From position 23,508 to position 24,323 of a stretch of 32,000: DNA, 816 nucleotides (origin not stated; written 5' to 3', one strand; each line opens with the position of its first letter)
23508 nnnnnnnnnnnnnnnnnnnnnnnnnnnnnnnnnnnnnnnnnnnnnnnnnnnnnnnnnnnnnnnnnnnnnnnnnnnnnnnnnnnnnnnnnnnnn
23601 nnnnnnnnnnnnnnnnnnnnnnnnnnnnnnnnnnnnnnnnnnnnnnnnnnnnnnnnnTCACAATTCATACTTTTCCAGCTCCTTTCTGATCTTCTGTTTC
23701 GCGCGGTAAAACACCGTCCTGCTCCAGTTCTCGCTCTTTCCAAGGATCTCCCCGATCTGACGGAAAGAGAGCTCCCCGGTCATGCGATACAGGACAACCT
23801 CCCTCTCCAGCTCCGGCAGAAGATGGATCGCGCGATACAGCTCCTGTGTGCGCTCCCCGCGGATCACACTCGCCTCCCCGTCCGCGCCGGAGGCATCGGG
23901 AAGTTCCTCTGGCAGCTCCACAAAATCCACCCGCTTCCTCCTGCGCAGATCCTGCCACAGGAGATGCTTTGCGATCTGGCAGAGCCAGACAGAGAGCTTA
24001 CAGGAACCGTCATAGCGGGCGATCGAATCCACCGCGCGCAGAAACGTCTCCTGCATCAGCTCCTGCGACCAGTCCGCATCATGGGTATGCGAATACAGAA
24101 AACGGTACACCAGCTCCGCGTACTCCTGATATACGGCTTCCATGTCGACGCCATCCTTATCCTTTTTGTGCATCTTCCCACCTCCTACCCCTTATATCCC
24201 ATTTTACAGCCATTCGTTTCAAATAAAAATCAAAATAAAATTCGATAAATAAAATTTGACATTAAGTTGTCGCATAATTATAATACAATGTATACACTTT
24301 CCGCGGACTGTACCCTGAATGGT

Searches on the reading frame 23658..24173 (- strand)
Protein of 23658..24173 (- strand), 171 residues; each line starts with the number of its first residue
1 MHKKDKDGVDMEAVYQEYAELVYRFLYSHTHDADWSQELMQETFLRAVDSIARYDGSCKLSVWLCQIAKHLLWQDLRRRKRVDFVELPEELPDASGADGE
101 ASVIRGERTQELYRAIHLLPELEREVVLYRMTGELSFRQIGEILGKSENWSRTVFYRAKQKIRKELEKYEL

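Call 10: search_protein_families(library=ncbifam, proteins=[window:23658-24173:-], max_evalue=0.01)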
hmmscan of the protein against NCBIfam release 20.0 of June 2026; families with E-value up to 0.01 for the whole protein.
window:23658-24173:- (171 aa): 86 families (the best 25 are shown)
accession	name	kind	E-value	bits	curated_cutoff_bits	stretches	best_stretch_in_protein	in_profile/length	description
NF009166.1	PRK12513.1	equivalog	6.6e-26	91.2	206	1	11-169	24-189/193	RNA polymerase sigma factor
TIGR02950.1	SigM_subfam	subfamily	1e-25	90.4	147.95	1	11-166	2-158/159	RNA polymerase sigma factor, SigM family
TIGR02937.1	sigma70-ECF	superfamily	3.4e-23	82.1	42.9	1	12-166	4-165/165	sigma-70 family RNA polymerase sigma factor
NF007226.0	PRK09644.1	equivalog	1.7e-22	80.2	199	1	10-166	2-157/166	RNA polymerase sigma factor SigM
TIGR02952.1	Sig70_famx2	equivalog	5.5e-20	72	206.45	1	4-165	6-169/170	ECF subfamily RNA polymerase sigma factor, BldN family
NF008888.0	PRK11922.1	equivalog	2.1e-19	70.1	204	1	4-168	25-198/231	RNA polymerase sigma factor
NF007216.0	PRK09638.1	equivalog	5.8e-19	68.5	194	1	7-169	16-177/180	RNA polymerase sigma factor SigY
TIGR02989.1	Sig-70_gvs1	subfamily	5.5e-18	65.4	124.55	1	12-163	4-155/158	RNA polymerase sigma-70 factor, Rhodopirellula/Verrucomicrobium family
NF006930.0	PRK09415.1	subfamily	1.4e-17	64.1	198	1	11-168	18-177/179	RNA polymerase factor sigma C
TIGR02983.1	SigE-fam_strep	subfamily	4.5e-17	62.4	141.55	1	10-168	7-160/162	SigE family RNA polymerase sigma factor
NF007223.0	PRK09641.1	equivalog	7.3e-17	61.8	209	1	14-168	23-186/187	RNA polymerase sigma factor SigW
NF058625.1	sigma_PG0214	equivalog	1.7e-16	60.4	130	1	19-169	14-164/170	GFO_1088 family ECF-type sigma factor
NF009168.0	PRK12515.1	subfamily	5.7e-16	58.5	236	1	7-167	20-180/189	RNA polymerase sigma factor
TIGR02948.1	SigW_bacill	equivalog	7.2e-16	58.8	243.1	1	15-167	24-185/187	RNA polymerase sigma factor SigW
NF009193.0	PRK12541.1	equivalog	9.9e-16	58.4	171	1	10-164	6-158/161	RNA polymerase sigma factor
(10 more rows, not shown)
